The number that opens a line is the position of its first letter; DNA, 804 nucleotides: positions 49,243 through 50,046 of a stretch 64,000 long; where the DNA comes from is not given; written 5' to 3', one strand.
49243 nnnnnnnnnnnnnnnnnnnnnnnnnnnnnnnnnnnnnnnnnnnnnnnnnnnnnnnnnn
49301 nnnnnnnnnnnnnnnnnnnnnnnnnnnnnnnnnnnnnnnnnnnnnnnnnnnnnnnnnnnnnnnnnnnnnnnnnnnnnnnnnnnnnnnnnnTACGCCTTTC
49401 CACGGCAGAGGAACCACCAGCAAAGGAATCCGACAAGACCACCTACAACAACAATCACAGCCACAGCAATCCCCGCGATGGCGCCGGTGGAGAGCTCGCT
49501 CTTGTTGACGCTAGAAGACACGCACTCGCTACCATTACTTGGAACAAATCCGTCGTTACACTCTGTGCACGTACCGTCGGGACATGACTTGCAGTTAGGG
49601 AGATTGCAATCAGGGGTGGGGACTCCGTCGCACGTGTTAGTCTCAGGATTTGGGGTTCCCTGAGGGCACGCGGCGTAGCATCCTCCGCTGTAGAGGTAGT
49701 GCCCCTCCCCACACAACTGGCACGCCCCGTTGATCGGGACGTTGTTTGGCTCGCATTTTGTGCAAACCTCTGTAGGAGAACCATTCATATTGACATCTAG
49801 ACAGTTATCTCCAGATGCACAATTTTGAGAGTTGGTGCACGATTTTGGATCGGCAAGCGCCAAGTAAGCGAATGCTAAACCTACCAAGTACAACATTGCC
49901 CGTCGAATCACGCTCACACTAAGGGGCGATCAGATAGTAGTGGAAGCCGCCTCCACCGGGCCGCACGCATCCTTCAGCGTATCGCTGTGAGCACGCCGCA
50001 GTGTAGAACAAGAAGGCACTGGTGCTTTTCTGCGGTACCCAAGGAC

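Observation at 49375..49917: Minimal VSP of about 168 aa sharing a near-identical tail and 3' UTR with the large VSP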

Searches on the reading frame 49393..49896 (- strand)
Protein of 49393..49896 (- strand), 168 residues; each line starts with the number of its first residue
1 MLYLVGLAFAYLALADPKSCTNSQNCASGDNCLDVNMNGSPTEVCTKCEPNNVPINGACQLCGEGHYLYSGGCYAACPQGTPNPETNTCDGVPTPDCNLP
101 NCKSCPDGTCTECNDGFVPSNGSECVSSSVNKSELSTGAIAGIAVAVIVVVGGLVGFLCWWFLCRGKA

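Call 6: search_protein_families(library=pfam, proteins=[window:49393-49896:-], max_evalue=0.01)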
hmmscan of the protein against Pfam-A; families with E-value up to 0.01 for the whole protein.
window:49393-49896:- (168 aa): 2 families
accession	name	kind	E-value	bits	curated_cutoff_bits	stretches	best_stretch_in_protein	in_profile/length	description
PF03302.18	VSP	-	6.9e-20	71.7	31.4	1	128-168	357-397/397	Giardia variant-specific surface protein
PF15913.10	Furin-like_2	-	0.0047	17.6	28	1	43-87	52-100/102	Furin-like repeat, cysteine-rich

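Call 7: list_cluster_members(proteins=[window:49393-49896:-, window:44280-46805:-, window:49393-49917:-])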
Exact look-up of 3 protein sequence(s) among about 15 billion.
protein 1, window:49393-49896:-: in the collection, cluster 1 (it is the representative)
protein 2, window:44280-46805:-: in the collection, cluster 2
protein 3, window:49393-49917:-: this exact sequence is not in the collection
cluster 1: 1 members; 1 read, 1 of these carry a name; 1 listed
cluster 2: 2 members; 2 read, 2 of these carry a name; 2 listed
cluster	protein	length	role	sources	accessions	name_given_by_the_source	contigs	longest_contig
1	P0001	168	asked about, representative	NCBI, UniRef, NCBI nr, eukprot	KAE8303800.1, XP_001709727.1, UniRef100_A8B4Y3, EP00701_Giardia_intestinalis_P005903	VSP [Giardia duodenalis] | VSP n=1 Tax=Giardia intestinalis (strain ATCC 50803 / WB clone C6) TaxID=184922 ... | VSP [Giardia intestinalis]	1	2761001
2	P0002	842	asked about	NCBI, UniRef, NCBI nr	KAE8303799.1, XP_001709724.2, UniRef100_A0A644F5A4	VSP [Giardia duodenalis] | VSP n=1 Tax=Giardia intestinalis (strain ATCC 50803 / WB clone C6) TaxID=184922 ... | VSP [Giardia intestinalis]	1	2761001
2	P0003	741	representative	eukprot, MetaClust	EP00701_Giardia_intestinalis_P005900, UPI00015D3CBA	XP_001709724.1 VSP [Giardia lamblia ATCC 50803] | status=active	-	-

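Call 8: find_homologous_proteins(query=P0001, max_evalue=0.001)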
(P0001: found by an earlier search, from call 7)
Query P0001 (168 aa): 157 proteins with E <= 0.001 among 284 candidates; the best 120 are listed.
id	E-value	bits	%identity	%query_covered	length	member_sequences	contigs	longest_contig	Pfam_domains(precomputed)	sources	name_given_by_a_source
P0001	8.3e-111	386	100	100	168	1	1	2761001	PF03302.19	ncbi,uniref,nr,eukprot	ncbi:VSP [Giardia duodenalis]|uniref:VSP n=1 Tax=Giardia intestinalis (strain ATCC 50803 / WB clone 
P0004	1.2e-93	330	69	74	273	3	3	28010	PF03302.19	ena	-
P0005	1.6e-90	320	63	85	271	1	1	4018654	PF03302.19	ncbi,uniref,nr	ncbi:VSP [Giardia duodenalis]|uniref:VSP n=1 Tax=Giardia intestinalis (strain ATCC 50803 / WB clone 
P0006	1.6e-77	277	68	100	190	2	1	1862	PF03302.19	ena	-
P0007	5.3e-74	266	65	100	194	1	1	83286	PF03302.19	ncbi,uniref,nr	ncbi:VSP [Giardia lamblia P15]|uniref:VSP n=1 Tax=Giardia intestinalis (strain P15) TaxID=658858 Rep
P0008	6.4e-42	161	55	92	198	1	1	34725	PF09132.16,PF03302.19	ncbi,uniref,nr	ncbi:VSP [Giardia lamblia P15]|uniref:VSP n=1 Tax=Giardia intestinalis (strain P15) TaxID=658858 Rep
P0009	6.7e-42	161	53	92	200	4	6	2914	PF09132.16,PF03302.19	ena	-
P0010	2.0e-41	159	49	99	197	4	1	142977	PF09132.16,PF03302.19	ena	-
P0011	3.9e-41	159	53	91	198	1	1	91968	PF09132.16,PF03302.19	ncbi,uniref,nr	ncbi:VSP [Giardia lamblia P15]|uniref:VSP n=1 Tax=Giardia intestinalis (strain P15) TaxID=658858 Rep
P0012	1.2e-40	157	50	88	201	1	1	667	PF03302.19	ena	-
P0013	1.5e-40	157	47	100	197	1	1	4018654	PF09132.16,PF03302.19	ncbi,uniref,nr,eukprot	ncbi:VSP [Giardia duodenalis]|uniref:VSP n=1 Tax=Giardia intestinalis (strain ATCC 50803 / WB clone 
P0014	1.0e-39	154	50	95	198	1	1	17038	PF09132.16,PF03302.19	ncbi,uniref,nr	ncbi:VSP [Giardia lamblia P15]|uniref:VSP n=1 Tax=Giardia intestinalis (strain P15) TaxID=658858 Rep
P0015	1.5e-38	150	47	100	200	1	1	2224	PF03302.19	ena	-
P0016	1.2e-23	101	45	100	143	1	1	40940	PF03302.19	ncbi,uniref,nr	ncbi:Variant-specific surface protein VSP4A1 precursor [Giardia lamblia P15]|uniref:Variant-specific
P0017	6.9e-22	96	42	99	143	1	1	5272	PF03302.19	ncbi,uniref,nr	ncbi:Hypothetical protein GLP15_3652 [Giardia lamblia P15]|uniref:VSP n=1 Tax=Giardia intestinalis (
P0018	7.9e-22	96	62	45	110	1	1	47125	PF03302.19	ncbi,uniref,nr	ncbi:Variant-specific surface protein [Giardia duodenalis]|uniref:Variant-specific surface protein n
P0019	1.2e-21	95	56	69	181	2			PF03302.19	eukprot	eukprot:XP_001703883.1 VSP [Giardia lamblia ATCC 50803]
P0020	1.5e-21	95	68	47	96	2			PF03302.19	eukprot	eukprot:XP_001704543.1 VSP [Giardia lamblia ATCC 50803]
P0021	1.5e-21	95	56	54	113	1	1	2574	PF03302.19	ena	-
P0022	2.9e-21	94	63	44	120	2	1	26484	PF03302.19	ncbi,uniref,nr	ncbi:Variant-specific surface protein [Giardia duodenalis]|uniref:Variant-specific surface protein n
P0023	3.8e-21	93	72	43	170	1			PF03302.19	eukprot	eukprot:XP_001707821.1 VSP [Giardia lamblia ATCC 50803]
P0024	4.4e-21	93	64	43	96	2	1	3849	PF03302.19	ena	-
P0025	7.6e-21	92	53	65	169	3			PF03302.19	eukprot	eukprot:XP_001703900.1 VSP [Giardia lamblia ATCC 50803]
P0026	9.0e-21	92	66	47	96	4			PF03302.19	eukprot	eukprot:XP_001703899.1 VSP [Giardia lamblia ATCC 50803]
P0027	1.1e-20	92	56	56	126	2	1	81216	PF03302.19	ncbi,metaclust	ncbi:Variant-specific surface protein, partial [Giardia duodenalis]|metaclust:status=active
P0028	1.2e-20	92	53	65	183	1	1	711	PF03302.19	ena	-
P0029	1.7e-20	91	62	43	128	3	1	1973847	PF03302.19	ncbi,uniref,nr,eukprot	ncbi:Variant-specific surface protein VSP4A1 [Giardia duodenalis]|uniref:Variant-specific surface pr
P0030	2.2e-20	91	62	47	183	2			PF03302.19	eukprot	eukprot:XP_001703931.1 VSP [Giardia lamblia ATCC 50803]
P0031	2.5e-20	91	67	47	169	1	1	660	PF03302.19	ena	-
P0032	4.6e-20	90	60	45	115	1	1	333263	PF03302.19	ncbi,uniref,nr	ncbi:Variant-specific surface protein [Giardia duodenalis]|uniref:Variant-specific surface protein n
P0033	5.8e-20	90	35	88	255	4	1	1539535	PF03302.19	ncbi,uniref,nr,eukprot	ncbi:VSP [Giardia duodenalis]|uniref:VSP n=1 Tax=Giardia intestinalis (strain ATCC 50803 / WB clone 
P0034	8.4e-20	89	64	47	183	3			PF03302.19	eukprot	eukprot:XP_001703830.1 VSP [Giardia lamblia ATCC 50803]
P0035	8.9e-20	89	60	49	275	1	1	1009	PF03302.19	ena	-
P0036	1.2e-19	89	49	74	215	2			PF03302.19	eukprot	eukprot:XP_001703916.1 VSP [Giardia lamblia ATCC 50803]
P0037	3.8e-19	87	45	75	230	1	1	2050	PF03302.19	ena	-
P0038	3.8e-19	87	67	43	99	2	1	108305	PF03302.19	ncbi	ncbi:Variant-specific surface protein, partial [Giardia duodenalis]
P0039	5.9e-19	86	56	49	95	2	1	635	PF03302.19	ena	-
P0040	1.1e-18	85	69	43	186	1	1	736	PF03302.19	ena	-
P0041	1.2e-18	85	43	74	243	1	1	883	PF03302.19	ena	-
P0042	2.7e-18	84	67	43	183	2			PF03302.19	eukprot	eukprot:XP_001703939.1 VSP [Giardia lamblia ATCC 50803]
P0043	5.8e-18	83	61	45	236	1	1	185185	PF03302.19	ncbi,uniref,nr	ncbi:VSP [Giardia lamblia P15]|uniref:VSP n=1 Tax=Giardia intestinalis (strain P15) TaxID=658858 Rep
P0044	5.8e-18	83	39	100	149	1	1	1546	PF03302.19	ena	-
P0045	1.2e-17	82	60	46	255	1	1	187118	PF03302.19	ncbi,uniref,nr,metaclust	ncbi:VSP [Giardia lamblia P15]|uniref:VSP n=1 Tax=Giardia intestinalis (strain P15) TaxID=658858 Rep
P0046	1.2e-17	82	61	42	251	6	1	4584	PF03302.19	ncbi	ncbi:Variant-specific surface protein, partial [Giardia duodenalis]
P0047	1.4e-17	82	50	65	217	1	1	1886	PF03302.19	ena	-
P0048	1.4e-17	82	71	37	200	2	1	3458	PF03302.19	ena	-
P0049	1.5e-17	82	58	50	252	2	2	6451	PF03302.19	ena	-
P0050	2.9e-17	81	54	55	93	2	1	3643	PF03302.19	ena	-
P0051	5.4e-17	80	64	38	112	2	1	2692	PF03302.19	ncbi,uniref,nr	ncbi:Variant-specific surface protein [Giardia duodenalis]|uniref:Variant-specific surface protein n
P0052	8.3e-17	79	61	42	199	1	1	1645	PF03302.19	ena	-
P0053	8.4e-17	79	64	38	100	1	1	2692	PF03302.19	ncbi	ncbi:Variant-specific surface protein, partial [Giardia duodenalis]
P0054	1.3e-16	79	68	35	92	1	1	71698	PF03302.19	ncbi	ncbi:Variant-specific surface protein, partial [Giardia duodenalis]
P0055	1.4e-16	78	70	39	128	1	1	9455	PF03302.19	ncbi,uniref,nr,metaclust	ncbi:VSP [Giardia lamblia P15]|uniref:VSP n=1 Tax=Giardia intestinalis (strain P15) TaxID=658858 Rep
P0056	1.6e-16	78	64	43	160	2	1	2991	PF03302.19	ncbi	ncbi:Variant-specific surface protein, partial [Giardia duodenalis]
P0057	2.0e-16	78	43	77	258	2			PF03302.19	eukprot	eukprot:XP_001703849.1 VSP [Giardia lamblia ATCC 50803]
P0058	2.2e-16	78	46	74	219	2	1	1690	PF03302.19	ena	-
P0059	4.9e-16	77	42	75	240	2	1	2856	PF03302.19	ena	-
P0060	5.6e-16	77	45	77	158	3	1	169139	PF03302.19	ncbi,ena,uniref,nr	ncbi:Variant-specific surface protein [Giardia duodenalis]|uniref:Variant-specific surface protein n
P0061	7.5e-16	76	65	42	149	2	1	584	PF03302.19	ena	-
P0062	8.0e-16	76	64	43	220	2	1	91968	PF03302.19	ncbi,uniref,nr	ncbi:VSP [Giardia lamblia P15]|uniref:VSP n=1 Tax=Giardia intestinalis (strain P15) TaxID=658858 Rep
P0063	8.4e-16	76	56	51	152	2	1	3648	PF03302.19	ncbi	ncbi:Variant-specific surface protein, partial [Giardia duodenalis]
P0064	1.3e-15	75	43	85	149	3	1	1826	PF03302.19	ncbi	ncbi:Variant-specific surface protein, partial [Giardia duodenalis]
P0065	1.3e-15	75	73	35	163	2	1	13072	PF03302.19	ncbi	ncbi:Variant-specific surface protein, partial [Giardia duodenalis]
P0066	1.5e-15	75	72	34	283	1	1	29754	PF03302.19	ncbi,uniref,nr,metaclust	ncbi:VSP [Giardia duodenalis ATCC 50581]|uniref:VSP n=1 Tax=Giardia intestinalis (strain ATCC 50581 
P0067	1.5e-15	75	56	48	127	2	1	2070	PF03302.19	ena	-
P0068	1.6e-15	75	40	86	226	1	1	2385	PF03302.19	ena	-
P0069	2.6e-15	74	64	39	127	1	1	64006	PF03302.19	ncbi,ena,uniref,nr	ncbi:Hypothetical protein DHA2_151917 [Giardia duodenalis]|uniref:VSP n=1 Tax=Giardia intestinalis T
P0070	3.2e-15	74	56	47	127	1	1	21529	PF03302.19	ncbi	ncbi:Variant-specific surface protein, partial [Giardia duodenalis]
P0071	3.3e-15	74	59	43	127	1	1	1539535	PF03302.19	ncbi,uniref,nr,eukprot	ncbi:VSP [Giardia duodenalis]|uniref:VSP n=1 Tax=Giardia intestinalis (strain ATCC 50803 / WB clone 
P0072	3.6e-15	74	75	33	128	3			PF03302.19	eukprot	eukprot:XP_001703834.1 VSP [Giardia lamblia ATCC 50803]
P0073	3.8e-15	74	48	55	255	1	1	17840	PF03302.19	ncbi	ncbi:Variant-specific surface protein, partial [Giardia duodenalis]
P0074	4.3e-15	74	38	94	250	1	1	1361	PF03302.19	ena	-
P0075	5.5e-15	73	41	57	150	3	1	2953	PF03302.19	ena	-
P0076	5.6e-15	73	32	99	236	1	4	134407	PF03302.19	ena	-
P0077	6.1e-15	73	55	52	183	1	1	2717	PF03302.19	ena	-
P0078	8.5e-15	73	45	64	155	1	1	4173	PF03302.19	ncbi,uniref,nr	ncbi:Variant-specific surface protein [Giardia duodenalis]|uniref:Variant-specific surface protein n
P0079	1.0e-14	72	60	43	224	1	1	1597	PF03302.19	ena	-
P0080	1.0e-14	72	54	55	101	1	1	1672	PF03302.19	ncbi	ncbi:Variant-specific surface protein, partial [Giardia duodenalis]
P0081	1.5e-14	72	64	39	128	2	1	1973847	PF03302.19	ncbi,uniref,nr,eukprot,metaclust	ncbi:VSP [Giardia duodenalis]|uniref:VSP n=1 Tax=Giardia intestinalis (strain ATCC 50803 / WB clone 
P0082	1.6e-14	72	52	48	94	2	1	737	PF03302.19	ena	-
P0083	1.7e-14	72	42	85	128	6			PF03302.19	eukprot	eukprot:XP_001709654.1 VSP [Giardia lamblia ATCC 50803]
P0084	1.9e-14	72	34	68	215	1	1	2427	PF03302.19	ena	-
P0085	2.1e-14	71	72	34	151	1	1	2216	PF03302.19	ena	-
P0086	2.4e-14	71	57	43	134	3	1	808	PF03302.19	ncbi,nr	ncbi:VSP [Giardia duodenalis ATCC 50581]|nr:VSP [Giardia intestinalis ATCC 50581]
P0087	2.8e-14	71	93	24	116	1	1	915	PF03302.19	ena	-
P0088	3.9e-14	71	43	93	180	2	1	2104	PF03302.19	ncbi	ncbi:Variant-specific surface protein, partial [Giardia duodenalis]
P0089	4.0e-14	70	42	82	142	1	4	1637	PF03302.19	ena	-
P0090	6.7e-14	70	68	33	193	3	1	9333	PF03302.19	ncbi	ncbi:Hypothetical protein GSB_154436, partial [Giardia duodenalis]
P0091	8.3e-14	69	49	52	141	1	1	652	PF03302.19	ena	-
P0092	9.6e-14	69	38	86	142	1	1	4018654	PF03302.19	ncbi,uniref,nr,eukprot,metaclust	ncbi:VSP [Giardia duodenalis]|uniref:VSP n=1 Tax=Giardia intestinalis (strain ATCC 50803 / WB clone 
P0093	1.3e-13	69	54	46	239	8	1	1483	PF03302.19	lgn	-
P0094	2.3e-13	68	60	42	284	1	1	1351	PF03302.19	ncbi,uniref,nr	ncbi:Variant-specific surface protein [Giardia duodenalis assemblage B]|uniref:Variant-specific surf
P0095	2.4e-13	68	32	100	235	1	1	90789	PF03302.19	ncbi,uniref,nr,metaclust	ncbi:VSP [Giardia lamblia P15]|uniref:VSP n=1 Tax=Giardia intestinalis (strain P15) TaxID=658858 Rep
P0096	3.9e-13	67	43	74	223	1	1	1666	PF03302.19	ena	-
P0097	3.9e-13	67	59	42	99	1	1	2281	PF03302.19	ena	-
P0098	6.4e-13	67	38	92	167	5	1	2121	PF09132.16,PF03302.19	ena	-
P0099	7.6e-13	66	69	34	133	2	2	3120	PF03302.19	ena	-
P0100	7.6e-13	66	37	75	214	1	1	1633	PF03302.19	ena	-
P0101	8.8e-13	66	78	27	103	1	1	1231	PF03302.19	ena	-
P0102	9.4e-13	66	46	66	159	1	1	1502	PF03302.19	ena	-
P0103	1.2e-12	66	47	72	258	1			PF03302.19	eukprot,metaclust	eukprot:XP_001708046.1 VSP [Giardia lamblia ATCC 50803]|metaclust:status=active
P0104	1.4e-12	65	49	48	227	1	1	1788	PF03302.19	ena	-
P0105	1.5e-12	65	54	46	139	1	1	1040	PF03302.19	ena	-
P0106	1.6e-12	65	37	99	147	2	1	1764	PF03302.19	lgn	-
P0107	1.8e-12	65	69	34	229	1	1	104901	PF03302.19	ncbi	ncbi:Variant-specific surface protein, partial [Giardia duodenalis]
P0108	2.3e-12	65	81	25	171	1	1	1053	PF03302.19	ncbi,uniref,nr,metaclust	ncbi:ATPase involved in DNA repair/chromosome segregation [Giardia duodenalis]|uniref:ATPase involve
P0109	2.3e-12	65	45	73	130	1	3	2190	PF03302.19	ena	-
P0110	3.0e-12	64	58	42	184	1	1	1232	PF03302.19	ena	-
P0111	3.4e-12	64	71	29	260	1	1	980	PF03302.19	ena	-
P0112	5.2e-12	64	53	48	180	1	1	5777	PF03302.19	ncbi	ncbi:Variant-specific surface protein, partial [Giardia duodenalis]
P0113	8.0e-12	63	37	77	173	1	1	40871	PF03302.19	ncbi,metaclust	ncbi:Variant-specific surface protein, partial [Giardia duodenalis]|metaclust:status=active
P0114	8.1e-12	63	85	24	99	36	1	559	PF03302.19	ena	-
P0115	9.5e-12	63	81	25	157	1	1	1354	PF03302.19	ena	-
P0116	1.0e-11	63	34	100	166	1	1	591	PF03302.19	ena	-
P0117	1.3e-11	62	40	90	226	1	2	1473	PF12662.14,PF23308.2,PF03302.19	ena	-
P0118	1.3e-11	62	85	24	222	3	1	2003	PF03302.19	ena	-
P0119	1.3e-11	62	37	83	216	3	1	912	PF03302.19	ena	-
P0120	1.7e-11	62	72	32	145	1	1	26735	PF03302.19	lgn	-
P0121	2.3e-11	62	41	67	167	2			PF03302.19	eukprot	eukprot:XP_001704785.1 VSP, putative [Giardia lamblia ATCC 50803]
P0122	2.7e-11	61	66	33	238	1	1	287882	PF03302.19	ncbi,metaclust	ncbi:Variant-specific surface protein, partial [Giardia duodenalis]|metaclust:status=active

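Call 19: find_encoding_contigs(protein=P0005, flank=3000, max_places=3)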
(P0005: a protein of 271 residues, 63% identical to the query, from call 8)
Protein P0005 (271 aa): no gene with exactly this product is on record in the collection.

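Call 20: find_encoding_contigs(protein=P0007, flank=6000, max_places=3)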
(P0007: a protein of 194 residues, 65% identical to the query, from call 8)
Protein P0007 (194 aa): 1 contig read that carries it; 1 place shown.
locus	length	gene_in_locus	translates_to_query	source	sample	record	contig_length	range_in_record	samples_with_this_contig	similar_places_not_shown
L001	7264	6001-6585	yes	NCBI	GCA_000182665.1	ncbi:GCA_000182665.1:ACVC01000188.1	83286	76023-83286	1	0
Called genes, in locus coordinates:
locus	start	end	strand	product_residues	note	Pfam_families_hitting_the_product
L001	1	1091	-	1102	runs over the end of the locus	PF01624:MutS_I, PF05192:MutS_III, PF00488:MutS_V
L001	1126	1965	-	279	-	PF03850:Tfb4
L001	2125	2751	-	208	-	PF03637:Mob1_phocein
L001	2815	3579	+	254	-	PF09174:Maf1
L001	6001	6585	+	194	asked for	PF03302:VSP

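Call 28: find_encoding_contigs(protein=P0006, flank=3000, max_places=3)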
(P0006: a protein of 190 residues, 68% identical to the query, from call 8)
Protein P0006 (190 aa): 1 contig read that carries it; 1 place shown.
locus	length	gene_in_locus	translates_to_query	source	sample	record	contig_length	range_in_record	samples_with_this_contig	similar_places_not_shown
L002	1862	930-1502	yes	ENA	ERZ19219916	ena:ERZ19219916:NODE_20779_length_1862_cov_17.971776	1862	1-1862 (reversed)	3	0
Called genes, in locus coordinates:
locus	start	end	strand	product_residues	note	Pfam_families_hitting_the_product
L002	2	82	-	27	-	?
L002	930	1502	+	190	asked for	PF03302:VSP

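Call 29: find_encoding_contigs(protein=P0004, flank=8000, max_places=3)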
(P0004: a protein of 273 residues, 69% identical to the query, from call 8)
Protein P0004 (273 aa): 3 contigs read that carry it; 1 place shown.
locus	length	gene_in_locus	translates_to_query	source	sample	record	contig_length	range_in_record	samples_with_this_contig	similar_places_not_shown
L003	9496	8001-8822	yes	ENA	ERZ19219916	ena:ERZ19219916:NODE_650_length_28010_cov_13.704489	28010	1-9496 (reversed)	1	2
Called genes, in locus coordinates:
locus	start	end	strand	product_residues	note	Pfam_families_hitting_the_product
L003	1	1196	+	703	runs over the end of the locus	-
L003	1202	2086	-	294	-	-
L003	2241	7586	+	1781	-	PF00612:IQ (faint)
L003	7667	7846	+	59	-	-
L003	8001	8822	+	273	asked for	PF03302:VSP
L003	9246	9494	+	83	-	?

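Call 43: search_solved_structures(query=P0001, max_evalue=1)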
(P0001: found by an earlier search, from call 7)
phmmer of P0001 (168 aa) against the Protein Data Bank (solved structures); distinct sequences matched with E-value up to 1: 11.
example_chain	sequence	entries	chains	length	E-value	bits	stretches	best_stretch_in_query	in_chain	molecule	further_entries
4qxf_E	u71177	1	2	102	0.036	16.8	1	55-81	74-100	R-spondin-1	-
4li2_B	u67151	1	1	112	0.042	16.6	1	56-82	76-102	R-spondin-1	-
4kng_M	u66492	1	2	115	0.052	16.2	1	56-83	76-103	R-spondin-1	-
8wvu_B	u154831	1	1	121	0.056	16.1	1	56-83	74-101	R-spondin-1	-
4bso_A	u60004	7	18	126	0.072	15.8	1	56-83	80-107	R-SPONDIN-1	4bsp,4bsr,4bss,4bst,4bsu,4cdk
4ufr_B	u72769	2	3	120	0.26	14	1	59-89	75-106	R-SPONDIN-2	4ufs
2x2z_A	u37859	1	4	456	0.27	13.9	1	82-161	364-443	APICAL MEMBRANE ANTIGEN 1, PUTATIVE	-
8xfs_B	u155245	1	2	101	0.3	13.7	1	58-89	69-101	R-spondin-2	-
8xfp_G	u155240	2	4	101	0.45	13.2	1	58-89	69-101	R-spondin-2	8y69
9kb7_B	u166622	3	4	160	0.46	13.2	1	59-89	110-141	R-spondin-2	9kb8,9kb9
4c8v_A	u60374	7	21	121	0.46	13.2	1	59-89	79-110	R-SPONDIN-2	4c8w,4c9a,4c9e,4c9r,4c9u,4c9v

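Call 56: predict_structure(alignment_id=A2)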
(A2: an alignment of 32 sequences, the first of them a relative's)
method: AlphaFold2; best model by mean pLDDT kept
length: 168 residues; sequences in the alignment: 32
mean_pLDDT: 72.6   pTM: 0.37
mean pLDDT of the five models: 72.6, 68.8, 67.5, 64.1, 56.6
residues with pLDDT >= 90: 0; 70-90: 115; 50-70: 36; < 50: 17
segments of 3 or more residues with pLDDT < 50: 1-4, 131-136, 138-140
pLDDT, mean of each block of 10 residues (from residue 1): 50 57 74 80 81 79 83 82 82 66 80 85 76 47 63 83 67
secondary structure, 60 per line:
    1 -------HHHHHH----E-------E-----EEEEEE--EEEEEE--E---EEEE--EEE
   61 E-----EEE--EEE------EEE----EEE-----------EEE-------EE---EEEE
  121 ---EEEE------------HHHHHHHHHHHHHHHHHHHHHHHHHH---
elements in order: H8-13 E32-37 E40-45 E52-55 E58-61 E67-69 E72-74 E81-83 E88-90 E102-104 E117-120 E124-127 H140-165
